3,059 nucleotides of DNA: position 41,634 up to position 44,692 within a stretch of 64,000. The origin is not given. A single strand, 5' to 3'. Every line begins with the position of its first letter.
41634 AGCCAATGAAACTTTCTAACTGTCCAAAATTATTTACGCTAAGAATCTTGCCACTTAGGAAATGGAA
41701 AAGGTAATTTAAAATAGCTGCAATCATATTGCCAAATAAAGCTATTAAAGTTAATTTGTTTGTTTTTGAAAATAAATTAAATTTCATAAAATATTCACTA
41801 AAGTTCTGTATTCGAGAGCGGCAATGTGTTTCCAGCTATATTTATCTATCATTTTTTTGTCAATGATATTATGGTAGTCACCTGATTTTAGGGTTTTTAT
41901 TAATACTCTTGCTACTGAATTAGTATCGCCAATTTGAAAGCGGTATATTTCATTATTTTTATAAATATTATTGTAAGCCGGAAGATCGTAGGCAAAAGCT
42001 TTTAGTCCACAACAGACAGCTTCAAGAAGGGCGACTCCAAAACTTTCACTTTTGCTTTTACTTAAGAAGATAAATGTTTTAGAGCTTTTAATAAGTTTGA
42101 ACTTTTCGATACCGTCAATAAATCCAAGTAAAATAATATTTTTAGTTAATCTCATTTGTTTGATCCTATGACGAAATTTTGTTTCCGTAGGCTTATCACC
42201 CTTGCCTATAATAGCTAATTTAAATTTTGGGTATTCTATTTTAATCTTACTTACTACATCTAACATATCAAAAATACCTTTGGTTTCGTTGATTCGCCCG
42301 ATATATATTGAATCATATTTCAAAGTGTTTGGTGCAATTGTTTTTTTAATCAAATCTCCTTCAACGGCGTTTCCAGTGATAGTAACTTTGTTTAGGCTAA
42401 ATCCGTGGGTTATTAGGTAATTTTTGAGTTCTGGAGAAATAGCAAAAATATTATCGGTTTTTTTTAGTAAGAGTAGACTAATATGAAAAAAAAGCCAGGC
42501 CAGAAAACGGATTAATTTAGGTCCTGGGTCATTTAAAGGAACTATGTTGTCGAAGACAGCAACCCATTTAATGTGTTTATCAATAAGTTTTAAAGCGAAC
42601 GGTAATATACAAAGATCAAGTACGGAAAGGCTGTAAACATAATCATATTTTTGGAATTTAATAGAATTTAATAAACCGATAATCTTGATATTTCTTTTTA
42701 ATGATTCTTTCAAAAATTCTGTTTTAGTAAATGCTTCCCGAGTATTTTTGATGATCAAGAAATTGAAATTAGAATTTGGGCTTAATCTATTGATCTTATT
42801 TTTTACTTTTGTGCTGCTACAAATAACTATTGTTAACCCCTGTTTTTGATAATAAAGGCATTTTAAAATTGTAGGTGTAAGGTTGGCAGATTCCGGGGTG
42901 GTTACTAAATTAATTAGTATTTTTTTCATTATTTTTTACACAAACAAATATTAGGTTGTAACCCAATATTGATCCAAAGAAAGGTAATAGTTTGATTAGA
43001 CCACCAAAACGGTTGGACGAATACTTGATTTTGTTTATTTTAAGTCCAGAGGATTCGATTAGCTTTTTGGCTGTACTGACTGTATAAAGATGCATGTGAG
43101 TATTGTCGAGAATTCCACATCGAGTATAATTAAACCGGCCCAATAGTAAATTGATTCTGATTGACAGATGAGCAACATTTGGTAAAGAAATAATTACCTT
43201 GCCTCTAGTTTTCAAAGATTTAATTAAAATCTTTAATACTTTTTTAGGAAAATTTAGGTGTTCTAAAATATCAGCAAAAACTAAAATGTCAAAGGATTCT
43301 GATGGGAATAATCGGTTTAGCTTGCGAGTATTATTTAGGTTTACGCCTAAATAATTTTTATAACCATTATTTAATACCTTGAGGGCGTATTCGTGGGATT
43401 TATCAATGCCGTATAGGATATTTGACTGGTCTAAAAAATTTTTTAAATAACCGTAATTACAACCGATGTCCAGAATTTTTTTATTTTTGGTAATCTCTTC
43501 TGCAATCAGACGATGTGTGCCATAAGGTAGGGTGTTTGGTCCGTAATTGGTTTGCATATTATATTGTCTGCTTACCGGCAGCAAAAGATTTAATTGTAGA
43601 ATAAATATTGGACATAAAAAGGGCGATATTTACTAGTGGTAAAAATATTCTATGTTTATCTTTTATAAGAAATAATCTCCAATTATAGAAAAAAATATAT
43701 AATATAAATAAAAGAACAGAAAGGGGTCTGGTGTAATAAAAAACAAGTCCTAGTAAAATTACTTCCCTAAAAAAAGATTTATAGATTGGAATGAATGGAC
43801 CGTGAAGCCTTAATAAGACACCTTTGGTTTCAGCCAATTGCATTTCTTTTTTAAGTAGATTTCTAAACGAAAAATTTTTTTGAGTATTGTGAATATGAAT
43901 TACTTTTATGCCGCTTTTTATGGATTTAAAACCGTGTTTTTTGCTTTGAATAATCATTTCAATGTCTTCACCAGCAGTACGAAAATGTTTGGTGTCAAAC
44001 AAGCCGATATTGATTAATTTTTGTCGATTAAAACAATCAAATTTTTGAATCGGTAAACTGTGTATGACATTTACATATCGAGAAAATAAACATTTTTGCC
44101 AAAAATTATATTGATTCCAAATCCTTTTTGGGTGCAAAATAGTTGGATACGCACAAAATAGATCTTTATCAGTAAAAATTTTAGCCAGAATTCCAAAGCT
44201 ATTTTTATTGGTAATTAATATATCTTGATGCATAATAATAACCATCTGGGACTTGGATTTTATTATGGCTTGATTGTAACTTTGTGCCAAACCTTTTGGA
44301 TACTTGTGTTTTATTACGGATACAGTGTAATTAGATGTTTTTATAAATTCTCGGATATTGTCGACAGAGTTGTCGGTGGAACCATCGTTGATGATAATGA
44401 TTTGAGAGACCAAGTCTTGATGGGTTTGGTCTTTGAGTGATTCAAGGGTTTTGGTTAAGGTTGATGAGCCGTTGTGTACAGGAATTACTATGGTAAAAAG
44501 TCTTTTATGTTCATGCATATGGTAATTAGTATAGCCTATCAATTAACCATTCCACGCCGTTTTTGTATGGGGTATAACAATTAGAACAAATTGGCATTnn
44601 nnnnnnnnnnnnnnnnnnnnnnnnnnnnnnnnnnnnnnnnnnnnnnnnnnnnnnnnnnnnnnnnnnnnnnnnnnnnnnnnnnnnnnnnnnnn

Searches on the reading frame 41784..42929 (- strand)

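Call 38: search_protein_families(library=pfam, proteins=[window:41784-42929:-], max_evalue=0.0001)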
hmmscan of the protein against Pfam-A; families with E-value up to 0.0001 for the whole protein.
window:41784-42929:- (381 aa): 2 families
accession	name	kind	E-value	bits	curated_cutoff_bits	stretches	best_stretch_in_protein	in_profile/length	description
PF00534.26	Glycos_transf_1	-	1.4e-23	83.7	26.4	1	198-357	9-166/172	Glycosyl transferases group 1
PF13692.12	Glyco_trans_1_4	-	3.6e-15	56.9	27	1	208-347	5-140/142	Glycosyl transferases group 1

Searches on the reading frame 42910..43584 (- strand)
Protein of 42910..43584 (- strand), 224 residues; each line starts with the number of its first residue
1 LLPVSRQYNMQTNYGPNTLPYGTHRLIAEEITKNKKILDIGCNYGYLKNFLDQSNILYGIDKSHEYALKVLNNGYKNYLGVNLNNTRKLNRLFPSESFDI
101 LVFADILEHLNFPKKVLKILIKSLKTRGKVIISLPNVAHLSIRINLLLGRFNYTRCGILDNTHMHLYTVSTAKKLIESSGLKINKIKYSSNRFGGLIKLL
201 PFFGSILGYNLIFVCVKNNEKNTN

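Call 38: search_protein_families(library=pfam, proteins=[window:42910-43584:-], max_evalue=0.0001)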
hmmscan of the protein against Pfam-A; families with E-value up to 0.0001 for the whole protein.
window:42910-43584:- (224 aa): 7 families
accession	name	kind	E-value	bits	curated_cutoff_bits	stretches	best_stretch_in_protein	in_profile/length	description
PF13489.12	Methyltransf_23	-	1.1e-14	54.9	27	1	24-183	14-161/164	Methyltransferase domain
PF07021.18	MetW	-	1.1e-13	51.7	21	1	24-186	4-165/193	Methionine biosynthesis protein MetW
PF13847.12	Methyltransf_31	-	2e-09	37.7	27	1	31-136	1-113/145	Methyltransferase domain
PF08241.18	Methyltransf_11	-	3.6e-08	34.4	21.2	1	38-132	1-95/95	Methyltransferase domain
PF08242.18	Methyltransf_12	-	3.7e-06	28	30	1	38-129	1-97/98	Methyltransferase domain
PF13649.12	Methyltransf_25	-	2.2e-05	25.5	27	1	37-128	1-97/97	Methyltransferase domain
PF08003.17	Methyltransf_9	-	2.6e-05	23.8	23.8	1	33-132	115-217/315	Protein of unknown function (DUF1698)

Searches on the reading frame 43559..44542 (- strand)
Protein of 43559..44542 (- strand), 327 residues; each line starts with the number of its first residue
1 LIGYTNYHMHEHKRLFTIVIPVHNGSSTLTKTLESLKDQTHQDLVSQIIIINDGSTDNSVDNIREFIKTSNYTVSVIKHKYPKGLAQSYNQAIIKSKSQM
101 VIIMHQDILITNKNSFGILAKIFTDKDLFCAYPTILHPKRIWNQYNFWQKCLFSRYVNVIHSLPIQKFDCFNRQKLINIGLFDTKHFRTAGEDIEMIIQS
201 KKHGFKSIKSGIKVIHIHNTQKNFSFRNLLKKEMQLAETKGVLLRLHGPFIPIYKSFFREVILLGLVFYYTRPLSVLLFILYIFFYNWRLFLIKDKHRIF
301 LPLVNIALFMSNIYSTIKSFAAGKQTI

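Call 68: search_protein_families(library=pfam, proteins=[window:43559-44542:-], max_evalue=0.0001)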
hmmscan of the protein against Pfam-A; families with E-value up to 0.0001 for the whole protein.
window:43559-44542:- (327 aa): 4 families
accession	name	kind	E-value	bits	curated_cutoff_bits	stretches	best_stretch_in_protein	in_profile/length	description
PF00535.33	Glycos_transf_2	-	6.9e-21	75.3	23.3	1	17-145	1-125/168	Glycosyl transferase family 2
PF10111.15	Glyco_tranf_2_2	-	8.1e-08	32.5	27.3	1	17-199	1-198/276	Glycosyltransferase like family 2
PF13712.12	Glyco_tranf_2_5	-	1.7e-07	31.6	27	1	52-126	8-83/210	Glycosyltransferase like family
PF13641.12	Glyco_tranf_2_3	-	2.1e-06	28.4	27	1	16-207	3-201/230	Glycosyltransferase like family 2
